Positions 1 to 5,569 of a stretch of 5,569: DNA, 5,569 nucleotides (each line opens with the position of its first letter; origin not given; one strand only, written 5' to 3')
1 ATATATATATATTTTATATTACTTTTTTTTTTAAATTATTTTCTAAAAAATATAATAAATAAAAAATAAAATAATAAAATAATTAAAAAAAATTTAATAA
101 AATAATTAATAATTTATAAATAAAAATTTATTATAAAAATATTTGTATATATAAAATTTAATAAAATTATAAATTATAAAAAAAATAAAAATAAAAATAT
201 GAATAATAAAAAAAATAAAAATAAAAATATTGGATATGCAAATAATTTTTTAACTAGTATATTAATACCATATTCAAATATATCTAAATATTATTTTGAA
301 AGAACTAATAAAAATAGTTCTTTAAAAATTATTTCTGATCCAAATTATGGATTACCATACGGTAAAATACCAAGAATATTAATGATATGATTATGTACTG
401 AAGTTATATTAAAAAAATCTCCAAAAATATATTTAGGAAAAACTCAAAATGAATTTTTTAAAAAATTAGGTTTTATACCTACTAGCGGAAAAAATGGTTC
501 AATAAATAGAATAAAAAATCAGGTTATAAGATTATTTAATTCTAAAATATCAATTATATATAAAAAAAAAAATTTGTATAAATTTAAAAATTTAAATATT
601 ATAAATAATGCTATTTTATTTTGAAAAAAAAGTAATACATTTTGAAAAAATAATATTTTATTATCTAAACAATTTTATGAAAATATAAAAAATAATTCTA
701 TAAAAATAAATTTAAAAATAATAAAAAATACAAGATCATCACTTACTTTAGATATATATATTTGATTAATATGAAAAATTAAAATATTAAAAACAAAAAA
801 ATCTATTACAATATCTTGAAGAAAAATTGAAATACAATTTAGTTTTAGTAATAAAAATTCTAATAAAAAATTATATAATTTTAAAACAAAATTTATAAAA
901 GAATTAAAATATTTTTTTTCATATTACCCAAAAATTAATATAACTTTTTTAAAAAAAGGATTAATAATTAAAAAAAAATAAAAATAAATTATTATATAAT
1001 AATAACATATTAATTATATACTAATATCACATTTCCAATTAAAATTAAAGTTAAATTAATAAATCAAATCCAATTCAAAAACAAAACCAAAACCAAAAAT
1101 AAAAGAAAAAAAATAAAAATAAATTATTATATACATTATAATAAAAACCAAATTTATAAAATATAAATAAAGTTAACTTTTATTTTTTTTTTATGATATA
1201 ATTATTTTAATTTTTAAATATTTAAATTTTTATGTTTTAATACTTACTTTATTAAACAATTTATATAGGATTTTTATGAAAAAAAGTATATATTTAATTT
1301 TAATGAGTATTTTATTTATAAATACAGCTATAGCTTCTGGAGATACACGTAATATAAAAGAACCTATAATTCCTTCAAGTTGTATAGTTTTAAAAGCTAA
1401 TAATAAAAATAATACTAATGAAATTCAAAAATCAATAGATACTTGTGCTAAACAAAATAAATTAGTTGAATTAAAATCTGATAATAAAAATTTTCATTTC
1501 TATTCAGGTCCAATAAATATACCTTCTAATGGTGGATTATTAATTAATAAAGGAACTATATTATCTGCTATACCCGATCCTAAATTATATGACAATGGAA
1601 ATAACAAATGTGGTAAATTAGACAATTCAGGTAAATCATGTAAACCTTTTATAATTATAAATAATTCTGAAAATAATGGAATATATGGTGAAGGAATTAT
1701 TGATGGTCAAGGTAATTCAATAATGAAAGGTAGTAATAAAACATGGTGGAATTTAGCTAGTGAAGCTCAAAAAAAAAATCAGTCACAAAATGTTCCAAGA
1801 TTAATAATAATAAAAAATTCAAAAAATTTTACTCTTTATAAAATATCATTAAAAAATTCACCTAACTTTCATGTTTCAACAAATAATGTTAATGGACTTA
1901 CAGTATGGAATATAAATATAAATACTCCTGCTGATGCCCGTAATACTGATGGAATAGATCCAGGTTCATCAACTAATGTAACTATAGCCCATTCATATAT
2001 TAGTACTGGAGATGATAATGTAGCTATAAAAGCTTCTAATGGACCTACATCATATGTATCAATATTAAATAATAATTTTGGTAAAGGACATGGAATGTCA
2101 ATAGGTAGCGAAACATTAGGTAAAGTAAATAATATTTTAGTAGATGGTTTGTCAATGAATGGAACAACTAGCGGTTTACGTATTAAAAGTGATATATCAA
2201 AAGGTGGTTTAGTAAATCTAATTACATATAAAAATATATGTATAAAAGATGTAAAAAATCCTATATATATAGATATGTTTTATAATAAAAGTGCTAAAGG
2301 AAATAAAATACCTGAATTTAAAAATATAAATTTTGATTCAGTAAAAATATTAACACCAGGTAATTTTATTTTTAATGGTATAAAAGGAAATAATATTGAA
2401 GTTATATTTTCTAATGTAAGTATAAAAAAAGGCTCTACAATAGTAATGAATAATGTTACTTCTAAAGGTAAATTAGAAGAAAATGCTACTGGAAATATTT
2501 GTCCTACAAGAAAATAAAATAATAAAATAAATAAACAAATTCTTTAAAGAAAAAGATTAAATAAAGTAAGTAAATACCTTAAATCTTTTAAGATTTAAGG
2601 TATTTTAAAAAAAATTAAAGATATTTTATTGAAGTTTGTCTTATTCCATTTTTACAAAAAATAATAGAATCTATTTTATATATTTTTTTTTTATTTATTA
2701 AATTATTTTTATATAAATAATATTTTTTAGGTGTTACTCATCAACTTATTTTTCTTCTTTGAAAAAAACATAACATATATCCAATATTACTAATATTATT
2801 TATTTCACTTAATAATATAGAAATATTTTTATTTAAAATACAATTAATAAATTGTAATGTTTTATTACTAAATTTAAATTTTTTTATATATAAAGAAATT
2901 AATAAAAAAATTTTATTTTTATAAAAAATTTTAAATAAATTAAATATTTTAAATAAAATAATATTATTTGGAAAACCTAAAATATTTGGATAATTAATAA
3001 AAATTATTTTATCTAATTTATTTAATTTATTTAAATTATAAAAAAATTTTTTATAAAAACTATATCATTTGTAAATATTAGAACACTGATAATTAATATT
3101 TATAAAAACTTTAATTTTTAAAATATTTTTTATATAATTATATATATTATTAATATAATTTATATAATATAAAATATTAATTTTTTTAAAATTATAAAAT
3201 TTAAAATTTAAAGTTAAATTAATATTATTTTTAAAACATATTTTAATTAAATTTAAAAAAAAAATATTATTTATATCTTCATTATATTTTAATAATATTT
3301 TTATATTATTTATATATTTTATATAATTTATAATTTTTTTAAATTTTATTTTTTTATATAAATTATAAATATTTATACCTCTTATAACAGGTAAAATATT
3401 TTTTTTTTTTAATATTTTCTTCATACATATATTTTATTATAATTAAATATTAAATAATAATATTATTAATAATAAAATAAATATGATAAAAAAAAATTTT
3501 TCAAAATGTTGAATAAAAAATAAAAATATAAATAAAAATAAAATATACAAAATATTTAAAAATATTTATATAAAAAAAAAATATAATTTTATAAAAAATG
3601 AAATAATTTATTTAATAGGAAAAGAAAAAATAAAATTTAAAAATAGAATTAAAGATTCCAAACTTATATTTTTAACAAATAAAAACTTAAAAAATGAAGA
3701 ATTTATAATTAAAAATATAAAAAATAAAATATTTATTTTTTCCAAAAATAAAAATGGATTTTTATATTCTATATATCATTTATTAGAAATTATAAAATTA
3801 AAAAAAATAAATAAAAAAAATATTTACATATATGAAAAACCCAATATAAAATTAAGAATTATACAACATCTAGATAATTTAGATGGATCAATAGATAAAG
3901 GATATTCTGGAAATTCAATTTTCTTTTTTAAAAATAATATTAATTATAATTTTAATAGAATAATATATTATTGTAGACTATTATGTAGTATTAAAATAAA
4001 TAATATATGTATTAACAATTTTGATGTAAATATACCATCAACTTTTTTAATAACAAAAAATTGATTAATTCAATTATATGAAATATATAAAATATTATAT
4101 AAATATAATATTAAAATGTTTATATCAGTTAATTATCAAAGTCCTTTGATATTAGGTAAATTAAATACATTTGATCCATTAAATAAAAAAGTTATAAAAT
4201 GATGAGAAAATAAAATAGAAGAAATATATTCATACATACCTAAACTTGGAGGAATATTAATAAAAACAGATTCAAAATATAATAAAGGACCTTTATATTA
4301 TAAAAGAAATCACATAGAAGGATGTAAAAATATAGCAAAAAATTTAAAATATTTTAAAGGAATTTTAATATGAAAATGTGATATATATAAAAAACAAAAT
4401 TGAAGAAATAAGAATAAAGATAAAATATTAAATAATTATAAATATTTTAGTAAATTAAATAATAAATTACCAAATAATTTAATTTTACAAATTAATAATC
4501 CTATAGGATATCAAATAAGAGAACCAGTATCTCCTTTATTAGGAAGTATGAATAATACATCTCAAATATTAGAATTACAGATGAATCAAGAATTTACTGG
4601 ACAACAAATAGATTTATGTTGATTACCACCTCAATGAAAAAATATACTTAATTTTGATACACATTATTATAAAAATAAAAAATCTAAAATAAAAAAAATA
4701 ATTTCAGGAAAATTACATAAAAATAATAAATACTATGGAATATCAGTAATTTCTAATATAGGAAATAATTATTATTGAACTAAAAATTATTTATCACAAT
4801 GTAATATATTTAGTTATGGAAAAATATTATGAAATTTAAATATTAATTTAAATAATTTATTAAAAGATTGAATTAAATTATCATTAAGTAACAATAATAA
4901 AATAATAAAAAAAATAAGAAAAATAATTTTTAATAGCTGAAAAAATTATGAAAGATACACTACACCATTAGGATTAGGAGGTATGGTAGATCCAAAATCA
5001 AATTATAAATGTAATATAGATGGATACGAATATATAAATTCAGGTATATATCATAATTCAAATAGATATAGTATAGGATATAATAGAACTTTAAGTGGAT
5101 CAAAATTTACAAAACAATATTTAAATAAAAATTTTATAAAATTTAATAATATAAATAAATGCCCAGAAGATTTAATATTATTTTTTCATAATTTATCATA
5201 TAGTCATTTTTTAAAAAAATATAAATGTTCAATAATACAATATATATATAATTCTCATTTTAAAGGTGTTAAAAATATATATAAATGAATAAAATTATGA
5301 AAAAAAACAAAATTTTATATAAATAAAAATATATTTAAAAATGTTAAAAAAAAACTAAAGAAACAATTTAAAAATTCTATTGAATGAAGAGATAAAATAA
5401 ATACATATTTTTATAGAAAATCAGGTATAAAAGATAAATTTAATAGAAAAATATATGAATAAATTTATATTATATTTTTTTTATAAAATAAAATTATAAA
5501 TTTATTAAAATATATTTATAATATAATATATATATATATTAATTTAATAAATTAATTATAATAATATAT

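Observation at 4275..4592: GH67 homolog keeps a 659-codon open frame but lacks two of the three catalytic carboxylates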

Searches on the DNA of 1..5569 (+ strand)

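Call 7: search_dna_similar(query=window:1-5569:+, collection=plasmids, mode=distant, max_rows=30)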
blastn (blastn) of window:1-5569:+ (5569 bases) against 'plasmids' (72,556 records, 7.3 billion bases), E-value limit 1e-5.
Records with a match: 53; places in all: 58; records where one place covers at least 80% of the query: 12.
Best place of each record, by identity: 80-90% 4; 60-80% 49.
By first word of the organism name: Candidatus 47; Klebsiella 2; Enterobacteriaceae 1; Acinetobacter 1; Clostridioides 1; Buchnera 1.
By predicted mobility (MOB-suite, as given by PLSDB): non-mobilizable 53.
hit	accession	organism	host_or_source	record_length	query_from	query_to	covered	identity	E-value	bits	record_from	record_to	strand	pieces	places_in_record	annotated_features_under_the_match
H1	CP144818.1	Candidatus Stammera capleta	insect metagenome,tissue sample,midgut ...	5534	30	5569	99%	82.7%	0e+0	5574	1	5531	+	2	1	record has no annotation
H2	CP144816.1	Candidatus Stammera capleta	insect metagenome,tissue sample,midgut ...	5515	60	5564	97%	83.7%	0e+0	5691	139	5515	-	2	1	record has no annotation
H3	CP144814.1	Candidatus Stammera capleta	insect metagenome,tissue sample,midgut ...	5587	36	5564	96%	83.3%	0e+0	5591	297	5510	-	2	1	record has no annotation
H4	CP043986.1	Candidatus Stammera capleta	Chelymorpha alternans,insect ...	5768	33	5566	91%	83.6%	0e+0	5366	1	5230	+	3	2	record has no annotation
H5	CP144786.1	Candidatus Stammera capleta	insect metagenome,tissue sample,midgut ...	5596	52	5546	95%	74.6%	0e+0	3428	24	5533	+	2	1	record has no annotation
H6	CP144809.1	Candidatus Stammera capleta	insect metagenome,tissue sample,midgut ...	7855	108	5566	95%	74.0%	0e+0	3243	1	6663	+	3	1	record has no annotation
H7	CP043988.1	Candidatus Stammera capleta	Cistudinella sp.,insect ...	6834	37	5551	94%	74.3%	0e+0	3374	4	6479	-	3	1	record has no annotation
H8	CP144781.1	Candidatus Stammera capleta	insect metagenome,tissue sample,midgut ...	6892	94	5567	94%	73.9%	0e+0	3283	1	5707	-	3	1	record has no annotation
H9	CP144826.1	Candidatus Stammera capleta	insect metagenome,tissue sample,midgut ...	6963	12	5569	95%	72.3%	0e+0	2776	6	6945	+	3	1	record has no annotation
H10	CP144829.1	Candidatus Stammera capleta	insect metagenome,tissue sample,midgut ...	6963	12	5569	95%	72.3%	0e+0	2776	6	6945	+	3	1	record has no annotation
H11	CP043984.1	Candidatus Stammera capleta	Ischnocodia annulus,insect ...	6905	90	5569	92%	73.5%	0e+0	3391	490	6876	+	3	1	record has no annotation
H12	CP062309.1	Candidatus Stammera capleta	Discomorpha sp.,insect metagenome,Whole ...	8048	119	5546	83%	74.7%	0e+0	3000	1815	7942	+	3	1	record has no annotation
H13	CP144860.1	Candidatus Stammera capleta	insect metagenome,tissue sample,midgut ...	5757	79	5563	75%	74.6%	0e+0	2666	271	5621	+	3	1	record has no annotation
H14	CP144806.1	Candidatus Stammera capleta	insect metagenome,tissue sample,midgut ...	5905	127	5563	75%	73.8%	0e+0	2506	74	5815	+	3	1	record has no annotation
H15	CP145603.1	Candidatus Stammera capleta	-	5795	66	5456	73%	74.8%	0e+0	2610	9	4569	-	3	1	record has no annotation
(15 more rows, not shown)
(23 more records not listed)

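Call 11: search_dna_similar(query=window:3483-5458:+, collection=plasmids, mode=distant, max_rows=60)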
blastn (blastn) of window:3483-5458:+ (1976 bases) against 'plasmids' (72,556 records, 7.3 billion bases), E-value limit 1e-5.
Records with a match: 34; places in all: 34; records where one place covers at least 80% of the query: 33.
Best place of each record, by identity: 80-90% 4; 60-80% 30.
By first word of the organism name: Candidatus 33; Escherichia 1.
By predicted mobility (MOB-suite, as given by PLSDB): non-mobilizable 33; conjugative 1.
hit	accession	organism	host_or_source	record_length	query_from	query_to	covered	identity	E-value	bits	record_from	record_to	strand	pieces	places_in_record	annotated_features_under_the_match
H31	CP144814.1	Candidatus Stammera capleta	insect metagenome,tissue sample,midgut ...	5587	4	1974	100%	86.1%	0e+0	2325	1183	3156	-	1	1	record has no annotation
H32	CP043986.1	Candidatus Stammera capleta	Chelymorpha alternans,insect ...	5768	17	1974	99%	86.4%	0e+0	2323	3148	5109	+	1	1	record has no annotation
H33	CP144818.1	Candidatus Stammera capleta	insect metagenome,tissue sample,midgut ...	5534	1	1974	100%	85.6%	0e+0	2279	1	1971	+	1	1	record has no annotation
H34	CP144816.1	Candidatus Stammera capleta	insect metagenome,tissue sample,midgut ...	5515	1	1974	100%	85.3%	0e+0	2248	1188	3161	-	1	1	record has no annotation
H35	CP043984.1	Candidatus Stammera capleta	Ischnocodia annulus,insect ...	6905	1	1974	100%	77.0%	0e+0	1488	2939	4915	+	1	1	record has no annotation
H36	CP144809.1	Candidatus Stammera capleta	insect metagenome,tissue sample,midgut ...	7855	4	1974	100%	76.2%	0e+0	1388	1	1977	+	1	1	record has no annotation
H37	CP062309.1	Candidatus Stammera capleta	Discomorpha sp.,insect metagenome,Whole ...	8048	4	1974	100%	75.5%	0e+0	1330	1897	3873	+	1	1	record has no annotation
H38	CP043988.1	Candidatus Stammera capleta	Cistudinella sp.,insect ...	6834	48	1974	98%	76.4%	0e+0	1409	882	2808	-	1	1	record has no annotation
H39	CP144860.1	Candidatus Stammera capleta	insect metagenome,tissue sample,midgut ...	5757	6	1974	100%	74.3%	0e+0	1226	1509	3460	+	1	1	record has no annotation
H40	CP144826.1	Candidatus Stammera capleta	insect metagenome,tissue sample,midgut ...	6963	9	1974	99%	74.1%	0e+0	1211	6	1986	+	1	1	record has no annotation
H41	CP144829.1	Candidatus Stammera capleta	insect metagenome,tissue sample,midgut ...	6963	9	1974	99%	74.1%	0e+0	1211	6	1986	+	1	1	record has no annotation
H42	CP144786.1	Candidatus Stammera capleta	insect metagenome,tissue sample,midgut ...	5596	48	1976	98%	75.2%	0e+0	1313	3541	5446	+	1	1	record has no annotation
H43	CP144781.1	Candidatus Stammera capleta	insect metagenome,tissue sample,midgut ...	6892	67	1974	97%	75.5%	0e+0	1294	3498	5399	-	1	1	record has no annotation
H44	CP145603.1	Candidatus Stammera capleta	-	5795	32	1974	98%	73.8%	0e+0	1150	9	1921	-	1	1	record has no annotation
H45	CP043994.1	Candidatus Stammera capleta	Agroiconota sp.,insect metagenome,Whole ...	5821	8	1974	100%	72.8%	0e+0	1068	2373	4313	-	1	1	record has no annotation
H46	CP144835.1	Candidatus Stammera capleta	insect metagenome,tissue sample,midgut ...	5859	32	1974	98%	73.5%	0e+0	1113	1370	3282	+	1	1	record has no annotation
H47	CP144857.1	Candidatus Stammera capleta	insect metagenome,tissue sample,midgut ...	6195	4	1974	100%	72.4%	0e+0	1023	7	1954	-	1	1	record has no annotation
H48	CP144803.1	Candidatus Stammera capleta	insect metagenome,tissue sample,midgut ...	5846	13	1974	99%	72.5%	0e+0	1058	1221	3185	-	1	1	record has no annotation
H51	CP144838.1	Candidatus Stammera capleta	insect metagenome,tissue sample,midgut ...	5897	4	1974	100%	72.1%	0e+0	1026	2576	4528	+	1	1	record has no annotation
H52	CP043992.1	Candidatus Stammera capleta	Charidotella sexpunctata,insect ...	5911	4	1974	100%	71.9%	0e+0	1018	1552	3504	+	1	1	record has no annotation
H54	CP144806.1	Candidatus Stammera capleta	insect metagenome,tissue sample,midgut ...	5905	71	1974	96%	73.5%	0e+0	1101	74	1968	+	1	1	record has no annotation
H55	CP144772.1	Candidatus Stammera capleta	insect metagenome,tissue sample,midgut ...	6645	83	1970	96%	73.0%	0e+0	1072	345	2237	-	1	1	record has no annotation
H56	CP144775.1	Candidatus Stammera capleta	insect metagenome,tissue sample,midgut ...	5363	50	1974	97%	70.1%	0e+0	856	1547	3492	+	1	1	record has no annotation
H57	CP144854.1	Candidatus Stammera capleta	insect metagenome,tissue sample,midgut ...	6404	214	1970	89%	73.1%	0e+0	993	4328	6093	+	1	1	record has no annotation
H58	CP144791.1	Candidatus Stammera capleta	insect metagenome,tissue sample,midgut ...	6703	205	1974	90%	70.8%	0e+0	830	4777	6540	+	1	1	record has no annotation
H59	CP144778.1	Candidatus Stammera capleta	insect metagenome,tissue sample,midgut ...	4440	198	1974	90%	70.3%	0e+0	785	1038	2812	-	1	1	record has no annotation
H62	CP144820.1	Candidatus Stammera capleta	insect metagenome,tissue sample,midgut ...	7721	247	1975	88%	71.1%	0e+0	820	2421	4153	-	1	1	record has no annotation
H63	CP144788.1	Candidatus Stammera capleta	insect metagenome,tissue sample,midgut ...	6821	292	1974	85%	71.0%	0e+0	771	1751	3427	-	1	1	record has no annotation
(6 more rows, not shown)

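Call 14: get_annotated_region(hit=H33, flank=4000)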
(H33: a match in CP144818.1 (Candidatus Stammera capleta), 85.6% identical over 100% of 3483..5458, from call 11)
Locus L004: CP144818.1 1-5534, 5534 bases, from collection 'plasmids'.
description: MAG: Candidatus Stammera capleta isolate HMMJOMFK plasmid pStChc1, complete sequence
organism: Candidatus Stammera capleta (NCBI taxid 2608262)
taxonomy: Bacteria; Pseudomonadota; Gammaproteobacteria; Enterobacterales; Enterobacteriaceae; Candidatus Stammera; Candidatus Stammera capleta
host: -; source: insect metagenome,tissue sample,midgut junction; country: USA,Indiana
typing (MOB-suite, as given by PLSDB): non-mobilizable
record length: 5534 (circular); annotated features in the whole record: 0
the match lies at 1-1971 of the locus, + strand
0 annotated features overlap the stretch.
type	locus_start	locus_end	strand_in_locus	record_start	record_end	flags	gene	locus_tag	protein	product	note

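Call 15: get_annotated_region(hit=H34, flank=4000)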
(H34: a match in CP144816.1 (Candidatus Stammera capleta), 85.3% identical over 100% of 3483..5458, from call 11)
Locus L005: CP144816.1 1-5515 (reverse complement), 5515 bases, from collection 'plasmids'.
description: MAG: Candidatus Stammera capleta isolate KGPCFMKM plasmid pStChg1, complete sequence
organism: Candidatus Stammera capleta (NCBI taxid 2608262)
taxonomy: Bacteria; Pseudomonadota; Gammaproteobacteria; Enterobacterales; Enterobacteriaceae; Candidatus Stammera; Candidatus Stammera capleta
host: -; source: insect metagenome,tissue sample,midgut junction; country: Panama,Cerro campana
typing (MOB-suite, as given by PLSDB): non-mobilizable
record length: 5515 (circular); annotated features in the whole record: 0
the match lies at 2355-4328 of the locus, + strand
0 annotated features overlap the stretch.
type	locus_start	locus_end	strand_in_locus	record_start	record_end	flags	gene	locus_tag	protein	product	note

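Call 16: get_annotated_region(hit=H36, flank=600)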
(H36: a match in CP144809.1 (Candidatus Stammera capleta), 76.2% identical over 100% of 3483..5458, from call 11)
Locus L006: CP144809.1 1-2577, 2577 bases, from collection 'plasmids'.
description: MAG: Candidatus Stammera capleta isolate JNFEHELC plasmid pStDsp1, complete sequence
organism: Candidatus Stammera capleta (NCBI taxid 2608262)
taxonomy: Bacteria; Pseudomonadota; Gammaproteobacteria; Enterobacterales; Enterobacteriaceae; Candidatus Stammera; Candidatus Stammera capleta
host: -; source: insect metagenome,tissue sample,midgut junction; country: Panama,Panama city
typing (MOB-suite, as given by PLSDB): non-mobilizable
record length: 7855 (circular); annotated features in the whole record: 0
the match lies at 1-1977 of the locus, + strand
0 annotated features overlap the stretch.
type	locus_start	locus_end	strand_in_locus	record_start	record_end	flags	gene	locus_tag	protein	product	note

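Call 17: get_annotated_region(hit=H37, flank=600)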
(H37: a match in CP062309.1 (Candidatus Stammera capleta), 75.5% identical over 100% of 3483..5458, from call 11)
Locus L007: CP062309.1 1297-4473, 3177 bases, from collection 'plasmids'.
description: MAG: Candidatus Stammera capleta isolate 1 plasmid p1, complete sequence
organism: Candidatus Stammera capleta (NCBI taxid 2608262)
taxonomy: Bacteria; Pseudomonadota; Gammaproteobacteria; Enterobacterales; Enterobacteriaceae; Candidatus Stammera; Candidatus Stammera capleta
host: -; source: Discomorpha sp.,insect metagenome,Whole organism; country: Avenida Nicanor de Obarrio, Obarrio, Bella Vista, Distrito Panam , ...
typing (MOB-suite, as given by PLSDB): non-mobilizable
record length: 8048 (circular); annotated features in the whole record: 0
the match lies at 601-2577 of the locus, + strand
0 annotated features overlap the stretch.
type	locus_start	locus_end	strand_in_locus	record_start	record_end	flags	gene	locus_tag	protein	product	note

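Call 18: get_annotated_region(hit=H38, flank=600)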
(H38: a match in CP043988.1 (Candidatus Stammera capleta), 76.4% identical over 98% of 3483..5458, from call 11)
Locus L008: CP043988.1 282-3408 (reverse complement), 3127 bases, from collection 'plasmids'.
description: MAG: Candidatus Stammera capleta isolate 1 plasmid p1, complete sequence
organism: Candidatus Stammera capleta (NCBI taxid 2608262)
taxonomy: Bacteria; Pseudomonadota; Gammaproteobacteria; Enterobacterales; Enterobacteriaceae; Candidatus Stammera; Candidatus Stammera capleta
host: -; source: Cistudinella sp.,insect metagenome,Whole organism; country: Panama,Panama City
typing (MOB-suite, as given by PLSDB): non-mobilizable
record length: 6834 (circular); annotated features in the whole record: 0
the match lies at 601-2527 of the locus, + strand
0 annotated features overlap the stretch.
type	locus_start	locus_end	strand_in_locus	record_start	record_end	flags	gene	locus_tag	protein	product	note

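Call 19: get_annotated_region(hit=H39, flank=600)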
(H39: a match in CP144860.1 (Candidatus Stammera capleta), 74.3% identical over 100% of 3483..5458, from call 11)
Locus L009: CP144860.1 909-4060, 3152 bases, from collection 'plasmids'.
description: MAG: Candidatus Stammera capleta isolate NJFLPFMI plasmid pStXa1, complete sequence
organism: Candidatus Stammera capleta (NCBI taxid 2608262)
taxonomy: Bacteria; Pseudomonadota; Gammaproteobacteria; Enterobacterales; Enterobacteriaceae; Candidatus Stammera; Candidatus Stammera capleta
host: -; source: insect metagenome,tissue sample,midgut junction; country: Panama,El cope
typing (MOB-suite, as given by PLSDB): non-mobilizable
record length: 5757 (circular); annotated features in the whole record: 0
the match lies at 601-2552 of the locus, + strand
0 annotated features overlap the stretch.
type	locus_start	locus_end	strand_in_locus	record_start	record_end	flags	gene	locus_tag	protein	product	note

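Call 20: get_annotated_region(hit=H40, flank=600)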
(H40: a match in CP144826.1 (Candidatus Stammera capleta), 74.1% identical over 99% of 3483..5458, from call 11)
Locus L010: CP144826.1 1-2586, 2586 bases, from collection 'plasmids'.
description: MAG: Candidatus Stammera capleta isolate NMKNNIEB plasmid pStChi1, complete sequence
organism: Candidatus Stammera capleta (NCBI taxid 2608262)
taxonomy: Bacteria; Pseudomonadota; Gammaproteobacteria; Enterobacterales; Enterobacteriaceae; Candidatus Stammera; Candidatus Stammera capleta
host: -; source: insect metagenome,tissue sample,midgut junction; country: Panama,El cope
typing (MOB-suite, as given by PLSDB): non-mobilizable
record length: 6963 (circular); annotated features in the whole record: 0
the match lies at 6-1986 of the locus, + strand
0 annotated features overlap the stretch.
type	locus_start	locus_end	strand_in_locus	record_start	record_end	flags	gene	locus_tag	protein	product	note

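Call 21: get_annotated_region(hit=H42, flank=600)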
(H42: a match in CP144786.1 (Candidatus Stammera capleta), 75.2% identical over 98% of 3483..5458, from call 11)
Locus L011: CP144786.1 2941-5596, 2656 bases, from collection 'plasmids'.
description: MAG: Candidatus Stammera capleta isolate PEMIJDEI plasmid pStPsp1, complete sequence
organism: Candidatus Stammera capleta (NCBI taxid 2608262)
taxonomy: Bacteria; Pseudomonadota; Gammaproteobacteria; Enterobacterales; Enterobacteriaceae; Candidatus Stammera; Candidatus Stammera capleta
host: -; source: insect metagenome,tissue sample,midgut junction; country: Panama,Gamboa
typing (MOB-suite, as given by PLSDB): non-mobilizable
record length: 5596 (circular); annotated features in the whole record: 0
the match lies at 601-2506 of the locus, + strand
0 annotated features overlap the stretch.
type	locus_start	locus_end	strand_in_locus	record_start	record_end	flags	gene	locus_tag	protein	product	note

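Call 22: get_annotated_region(hit=H43, flank=600)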
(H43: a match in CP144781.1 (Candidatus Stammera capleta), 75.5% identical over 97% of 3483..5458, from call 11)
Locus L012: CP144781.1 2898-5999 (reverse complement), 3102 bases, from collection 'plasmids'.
description: MAG: Candidatus Stammera capleta isolate OIKJJOHF plasmid pStPm1, complete sequence
organism: Candidatus Stammera capleta (NCBI taxid 2608262)
taxonomy: Bacteria; Pseudomonadota; Gammaproteobacteria; Enterobacterales; Enterobacteriaceae; Candidatus Stammera; Candidatus Stammera capleta
host: -; source: insect metagenome,tissue sample,midgut junction; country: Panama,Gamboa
typing (MOB-suite, as given by PLSDB): non-mobilizable
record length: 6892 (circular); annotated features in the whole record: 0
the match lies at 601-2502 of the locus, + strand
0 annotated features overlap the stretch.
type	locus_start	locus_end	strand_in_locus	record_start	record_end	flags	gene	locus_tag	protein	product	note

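Call 23: get_annotated_region(hit=H44, flank=600)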
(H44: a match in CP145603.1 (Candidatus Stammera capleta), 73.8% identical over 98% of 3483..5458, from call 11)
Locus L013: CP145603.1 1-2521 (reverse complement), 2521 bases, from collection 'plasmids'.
description: MAG: Candidatus Stammera capleta isolate CAJFACHH plasmid unnamed1, complete sequence
organism: Candidatus Stammera capleta (NCBI taxid 2608262)
taxonomy: Bacteria; Pseudomonadota; Gammaproteobacteria; Enterobacterales; Enterobacteriaceae; Candidatus Stammera; Candidatus Stammera capleta
host: -; source: -; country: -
typing (MOB-suite, as given by PLSDB): non-mobilizable
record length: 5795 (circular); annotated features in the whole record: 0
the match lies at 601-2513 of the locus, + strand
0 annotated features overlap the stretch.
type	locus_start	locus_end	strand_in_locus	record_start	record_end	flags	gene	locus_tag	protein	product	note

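Call 24: get_annotated_region(hit=H45, flank=600)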
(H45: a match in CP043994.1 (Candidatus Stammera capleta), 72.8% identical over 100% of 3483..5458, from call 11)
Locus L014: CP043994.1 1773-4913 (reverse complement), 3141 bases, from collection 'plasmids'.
description: MAG: Candidatus Stammera capleta isolate 1 plasmid p1, complete sequence
organism: Candidatus Stammera capleta (NCBI taxid 2608262)
taxonomy: Bacteria; Pseudomonadota; Gammaproteobacteria; Enterobacterales; Enterobacteriaceae; Candidatus Stammera; Candidatus Stammera capleta
host: -; source: Agroiconota sp.,insect metagenome,Whole organism; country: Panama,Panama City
typing (MOB-suite, as given by PLSDB): non-mobilizable
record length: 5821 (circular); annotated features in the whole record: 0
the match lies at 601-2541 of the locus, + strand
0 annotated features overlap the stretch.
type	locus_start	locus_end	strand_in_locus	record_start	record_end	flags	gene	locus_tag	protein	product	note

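Call 25: get_annotated_region(hit=H46, flank=600)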
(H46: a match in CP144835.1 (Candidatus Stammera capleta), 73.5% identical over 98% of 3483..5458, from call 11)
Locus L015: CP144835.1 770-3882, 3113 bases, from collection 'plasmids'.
description: MAG: Candidatus Stammera capleta isolate EEOBICKM plasmid pStCht1, complete sequence
organism: Candidatus Stammera capleta (NCBI taxid 2608262)
taxonomy: Bacteria; Pseudomonadota; Gammaproteobacteria; Enterobacterales; Enterobacteriaceae; Candidatus Stammera; Candidatus Stammera capleta
host: -; source: insect metagenome,tissue sample,midgut junction; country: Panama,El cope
typing (MOB-suite, as given by PLSDB): non-mobilizable
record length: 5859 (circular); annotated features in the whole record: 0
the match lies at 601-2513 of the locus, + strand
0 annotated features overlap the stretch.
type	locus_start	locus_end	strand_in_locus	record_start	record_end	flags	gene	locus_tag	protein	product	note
